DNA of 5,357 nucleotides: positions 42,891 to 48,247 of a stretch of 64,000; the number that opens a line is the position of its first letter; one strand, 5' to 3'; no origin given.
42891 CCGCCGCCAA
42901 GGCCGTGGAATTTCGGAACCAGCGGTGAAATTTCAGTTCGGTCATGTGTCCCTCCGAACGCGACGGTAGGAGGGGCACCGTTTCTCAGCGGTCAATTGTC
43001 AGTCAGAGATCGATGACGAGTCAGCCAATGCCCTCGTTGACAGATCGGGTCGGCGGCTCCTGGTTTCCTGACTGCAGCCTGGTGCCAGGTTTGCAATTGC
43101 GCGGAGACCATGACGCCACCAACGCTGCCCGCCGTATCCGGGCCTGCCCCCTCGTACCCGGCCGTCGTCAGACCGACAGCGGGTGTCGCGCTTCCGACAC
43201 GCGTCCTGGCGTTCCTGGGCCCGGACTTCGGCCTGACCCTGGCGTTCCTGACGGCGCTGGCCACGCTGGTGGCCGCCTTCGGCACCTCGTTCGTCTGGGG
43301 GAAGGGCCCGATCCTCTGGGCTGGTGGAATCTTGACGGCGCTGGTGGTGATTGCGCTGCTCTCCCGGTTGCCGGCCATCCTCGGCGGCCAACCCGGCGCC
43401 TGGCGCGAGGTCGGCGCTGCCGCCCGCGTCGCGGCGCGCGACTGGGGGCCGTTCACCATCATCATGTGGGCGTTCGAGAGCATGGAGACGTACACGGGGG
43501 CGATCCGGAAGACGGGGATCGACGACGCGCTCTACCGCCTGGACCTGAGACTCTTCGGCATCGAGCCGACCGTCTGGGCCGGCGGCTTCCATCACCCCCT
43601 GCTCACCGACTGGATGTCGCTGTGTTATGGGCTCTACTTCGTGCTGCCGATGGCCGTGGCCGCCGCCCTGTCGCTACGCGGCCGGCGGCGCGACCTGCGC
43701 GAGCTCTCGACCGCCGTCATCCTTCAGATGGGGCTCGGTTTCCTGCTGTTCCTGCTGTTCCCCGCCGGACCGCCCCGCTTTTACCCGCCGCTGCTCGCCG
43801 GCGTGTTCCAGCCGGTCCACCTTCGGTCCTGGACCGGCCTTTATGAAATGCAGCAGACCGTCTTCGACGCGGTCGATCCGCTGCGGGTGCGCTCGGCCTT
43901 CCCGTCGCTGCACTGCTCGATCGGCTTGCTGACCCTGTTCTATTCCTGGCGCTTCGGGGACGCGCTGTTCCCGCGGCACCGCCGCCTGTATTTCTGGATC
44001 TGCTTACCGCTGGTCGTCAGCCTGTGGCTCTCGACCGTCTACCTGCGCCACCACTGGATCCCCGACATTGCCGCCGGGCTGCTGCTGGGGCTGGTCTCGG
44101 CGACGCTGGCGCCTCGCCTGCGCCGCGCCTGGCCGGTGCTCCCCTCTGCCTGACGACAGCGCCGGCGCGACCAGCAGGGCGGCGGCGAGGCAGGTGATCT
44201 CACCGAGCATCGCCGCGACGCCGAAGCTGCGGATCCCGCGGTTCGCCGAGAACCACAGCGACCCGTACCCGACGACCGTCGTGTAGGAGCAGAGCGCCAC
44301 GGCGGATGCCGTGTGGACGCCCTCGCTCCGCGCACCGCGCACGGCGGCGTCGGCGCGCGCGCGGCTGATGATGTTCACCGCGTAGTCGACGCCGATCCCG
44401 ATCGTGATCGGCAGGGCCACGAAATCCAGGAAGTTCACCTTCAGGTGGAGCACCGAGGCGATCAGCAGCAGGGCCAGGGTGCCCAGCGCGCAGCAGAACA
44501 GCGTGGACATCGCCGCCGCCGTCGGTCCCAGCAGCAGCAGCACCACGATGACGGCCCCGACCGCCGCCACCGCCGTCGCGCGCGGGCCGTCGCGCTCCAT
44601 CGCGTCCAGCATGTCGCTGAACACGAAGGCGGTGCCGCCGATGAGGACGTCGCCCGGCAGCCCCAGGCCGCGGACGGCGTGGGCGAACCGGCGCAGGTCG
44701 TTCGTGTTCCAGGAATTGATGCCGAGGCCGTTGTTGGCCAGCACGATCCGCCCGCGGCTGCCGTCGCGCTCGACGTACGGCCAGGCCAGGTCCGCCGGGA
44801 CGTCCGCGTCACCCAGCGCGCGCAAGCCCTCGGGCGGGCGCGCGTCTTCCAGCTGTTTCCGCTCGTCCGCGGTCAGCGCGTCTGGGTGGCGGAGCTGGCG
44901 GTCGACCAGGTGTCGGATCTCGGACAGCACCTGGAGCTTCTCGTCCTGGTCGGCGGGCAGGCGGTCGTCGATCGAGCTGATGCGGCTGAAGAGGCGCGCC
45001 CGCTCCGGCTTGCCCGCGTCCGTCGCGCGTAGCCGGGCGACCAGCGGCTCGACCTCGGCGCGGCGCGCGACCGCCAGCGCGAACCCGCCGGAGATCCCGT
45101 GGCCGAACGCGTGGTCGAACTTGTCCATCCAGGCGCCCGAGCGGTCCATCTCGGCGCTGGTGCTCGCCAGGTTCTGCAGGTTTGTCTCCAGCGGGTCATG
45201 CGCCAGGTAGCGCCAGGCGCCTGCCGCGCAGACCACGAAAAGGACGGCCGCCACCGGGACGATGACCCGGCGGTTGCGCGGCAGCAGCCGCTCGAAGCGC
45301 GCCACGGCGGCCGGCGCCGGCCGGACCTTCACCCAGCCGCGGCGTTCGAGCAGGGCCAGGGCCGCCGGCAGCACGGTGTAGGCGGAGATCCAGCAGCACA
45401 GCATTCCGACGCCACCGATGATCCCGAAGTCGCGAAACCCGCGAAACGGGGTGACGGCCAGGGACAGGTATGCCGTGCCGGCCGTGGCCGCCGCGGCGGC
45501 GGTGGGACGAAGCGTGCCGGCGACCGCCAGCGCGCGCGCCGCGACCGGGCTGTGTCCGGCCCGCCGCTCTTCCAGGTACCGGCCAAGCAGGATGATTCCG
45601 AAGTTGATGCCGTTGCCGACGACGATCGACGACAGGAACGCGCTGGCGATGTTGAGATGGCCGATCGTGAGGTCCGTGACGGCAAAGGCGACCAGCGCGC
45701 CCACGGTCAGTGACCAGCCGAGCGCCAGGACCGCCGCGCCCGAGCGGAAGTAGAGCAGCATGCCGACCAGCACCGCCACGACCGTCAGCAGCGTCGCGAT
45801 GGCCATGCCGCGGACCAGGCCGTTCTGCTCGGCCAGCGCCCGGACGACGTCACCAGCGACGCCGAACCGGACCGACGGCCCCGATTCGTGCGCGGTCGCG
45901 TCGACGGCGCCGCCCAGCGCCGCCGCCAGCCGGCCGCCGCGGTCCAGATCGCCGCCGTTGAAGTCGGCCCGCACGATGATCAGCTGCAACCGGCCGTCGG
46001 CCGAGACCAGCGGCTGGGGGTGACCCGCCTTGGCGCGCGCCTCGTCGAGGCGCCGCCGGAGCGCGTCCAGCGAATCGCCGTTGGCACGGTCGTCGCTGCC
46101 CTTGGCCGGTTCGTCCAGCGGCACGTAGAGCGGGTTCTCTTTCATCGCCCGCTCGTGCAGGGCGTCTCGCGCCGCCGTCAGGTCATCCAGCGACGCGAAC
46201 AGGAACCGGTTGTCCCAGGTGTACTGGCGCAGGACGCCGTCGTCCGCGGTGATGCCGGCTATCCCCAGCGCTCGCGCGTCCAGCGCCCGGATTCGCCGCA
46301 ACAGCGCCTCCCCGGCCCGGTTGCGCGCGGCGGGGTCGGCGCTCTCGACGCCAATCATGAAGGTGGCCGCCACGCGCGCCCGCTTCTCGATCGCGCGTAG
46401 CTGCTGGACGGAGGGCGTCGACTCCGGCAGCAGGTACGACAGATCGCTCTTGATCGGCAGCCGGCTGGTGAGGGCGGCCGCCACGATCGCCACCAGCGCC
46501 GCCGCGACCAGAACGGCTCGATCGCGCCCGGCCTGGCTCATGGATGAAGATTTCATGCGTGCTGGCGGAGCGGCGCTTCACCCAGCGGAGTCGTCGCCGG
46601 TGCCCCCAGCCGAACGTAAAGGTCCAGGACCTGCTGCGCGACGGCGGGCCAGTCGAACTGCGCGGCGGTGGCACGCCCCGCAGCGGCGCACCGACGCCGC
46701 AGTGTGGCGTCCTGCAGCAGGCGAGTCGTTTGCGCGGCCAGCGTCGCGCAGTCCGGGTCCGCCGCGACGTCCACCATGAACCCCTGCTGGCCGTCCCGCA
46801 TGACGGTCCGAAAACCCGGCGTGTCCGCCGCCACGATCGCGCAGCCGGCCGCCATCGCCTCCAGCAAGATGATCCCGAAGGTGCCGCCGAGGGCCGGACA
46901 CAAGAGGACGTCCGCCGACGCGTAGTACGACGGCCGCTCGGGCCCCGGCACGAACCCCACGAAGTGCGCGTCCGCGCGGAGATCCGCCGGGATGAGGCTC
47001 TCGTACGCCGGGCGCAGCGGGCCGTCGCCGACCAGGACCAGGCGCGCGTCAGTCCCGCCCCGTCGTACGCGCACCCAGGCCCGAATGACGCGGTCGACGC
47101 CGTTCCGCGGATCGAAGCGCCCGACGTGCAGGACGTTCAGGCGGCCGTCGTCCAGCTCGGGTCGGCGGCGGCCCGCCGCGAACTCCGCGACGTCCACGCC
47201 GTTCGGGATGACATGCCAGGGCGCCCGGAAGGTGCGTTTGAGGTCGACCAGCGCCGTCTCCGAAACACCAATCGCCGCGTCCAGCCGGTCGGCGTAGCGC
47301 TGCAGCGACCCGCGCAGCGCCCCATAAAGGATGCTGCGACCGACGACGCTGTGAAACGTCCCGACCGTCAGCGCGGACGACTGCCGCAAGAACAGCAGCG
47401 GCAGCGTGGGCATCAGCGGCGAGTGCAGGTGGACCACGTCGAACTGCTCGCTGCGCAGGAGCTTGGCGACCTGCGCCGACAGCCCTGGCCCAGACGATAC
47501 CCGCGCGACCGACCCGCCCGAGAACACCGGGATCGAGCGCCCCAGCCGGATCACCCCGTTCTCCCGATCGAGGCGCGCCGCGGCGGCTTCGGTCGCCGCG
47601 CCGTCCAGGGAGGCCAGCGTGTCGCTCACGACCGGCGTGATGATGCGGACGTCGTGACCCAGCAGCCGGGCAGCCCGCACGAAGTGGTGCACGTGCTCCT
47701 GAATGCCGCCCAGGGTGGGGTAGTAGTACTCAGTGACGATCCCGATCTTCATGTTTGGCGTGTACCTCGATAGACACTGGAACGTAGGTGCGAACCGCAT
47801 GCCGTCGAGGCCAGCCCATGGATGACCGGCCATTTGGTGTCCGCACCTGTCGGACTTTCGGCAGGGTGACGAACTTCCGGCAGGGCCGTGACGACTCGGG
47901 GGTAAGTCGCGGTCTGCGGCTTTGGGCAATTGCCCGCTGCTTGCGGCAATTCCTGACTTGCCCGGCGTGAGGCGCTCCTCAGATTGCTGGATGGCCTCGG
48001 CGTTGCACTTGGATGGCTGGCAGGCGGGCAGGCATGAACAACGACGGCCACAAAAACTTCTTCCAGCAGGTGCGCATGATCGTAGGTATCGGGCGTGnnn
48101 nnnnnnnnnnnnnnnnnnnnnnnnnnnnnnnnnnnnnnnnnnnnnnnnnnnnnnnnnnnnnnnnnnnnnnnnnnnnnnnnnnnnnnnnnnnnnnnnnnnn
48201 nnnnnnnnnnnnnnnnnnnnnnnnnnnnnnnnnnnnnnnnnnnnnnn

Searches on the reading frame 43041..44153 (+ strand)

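Call 19: search_protein_families(library=pfam, proteins=[window:43041-44153:+], max_evalue=0.00001)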
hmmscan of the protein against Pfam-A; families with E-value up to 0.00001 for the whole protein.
window:43041-44153:+ (370 aa): 2 families
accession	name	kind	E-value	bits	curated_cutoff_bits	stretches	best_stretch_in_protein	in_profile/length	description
PF14378.12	PAP2_3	-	1.5e-22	80.8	27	1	164-355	3-189/190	PAP2 superfamily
PF01569.27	PAP2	-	2.9e-12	46.9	27.2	1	273-361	47-125/130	PAP2 superfamily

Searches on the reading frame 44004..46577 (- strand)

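Call 19: search_protein_families(library=pfam, proteins=[window:44004-46577:-], max_evalue=0.00001)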
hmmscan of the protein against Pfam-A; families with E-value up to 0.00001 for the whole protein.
window:44004-46577:- (857 aa): 1 family
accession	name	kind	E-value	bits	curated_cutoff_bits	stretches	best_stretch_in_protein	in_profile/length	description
PF03176.21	MMPL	-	3.8e-36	125.1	20.5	2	132-424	12-316/333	MMPL family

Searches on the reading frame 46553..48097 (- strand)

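Call 21: search_protein_families(library=pfam, proteins=[window:46553-48097:-], max_evalue=0.00001)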
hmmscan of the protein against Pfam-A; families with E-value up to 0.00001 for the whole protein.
window:46553-48097:- (514 aa): 6 families
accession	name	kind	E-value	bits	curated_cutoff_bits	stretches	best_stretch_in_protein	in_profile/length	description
PF13692.12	Glyco_trans_1_4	-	4.1e-30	105.3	27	1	321-463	3-142/142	Glycosyl transferases group 1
PF00534.26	Glycos_transf_1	-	2.4e-29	102.5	26.4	1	311-476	7-171/172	Glycosyl transferases group 1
PF13439.12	Glyco_transf_4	-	1.5e-22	80.8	28.5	1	130-304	2-169/170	Glycosyltransferase Family 4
PF13579.12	Glyco_trans_4_4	-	1.3e-11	45.5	29.7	1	130-300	1-158/158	Glycosyl transferase 4-like domain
PF13524.12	Glyco_trans_1_2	-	5.1e-10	39.9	25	1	349-492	13-144/144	Glycosyl transferase-like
PF20706.3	GT4-conflict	-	1e-07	31.7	26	1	293-489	173-384/385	Family 4 Glycosyltransferase in conflict systems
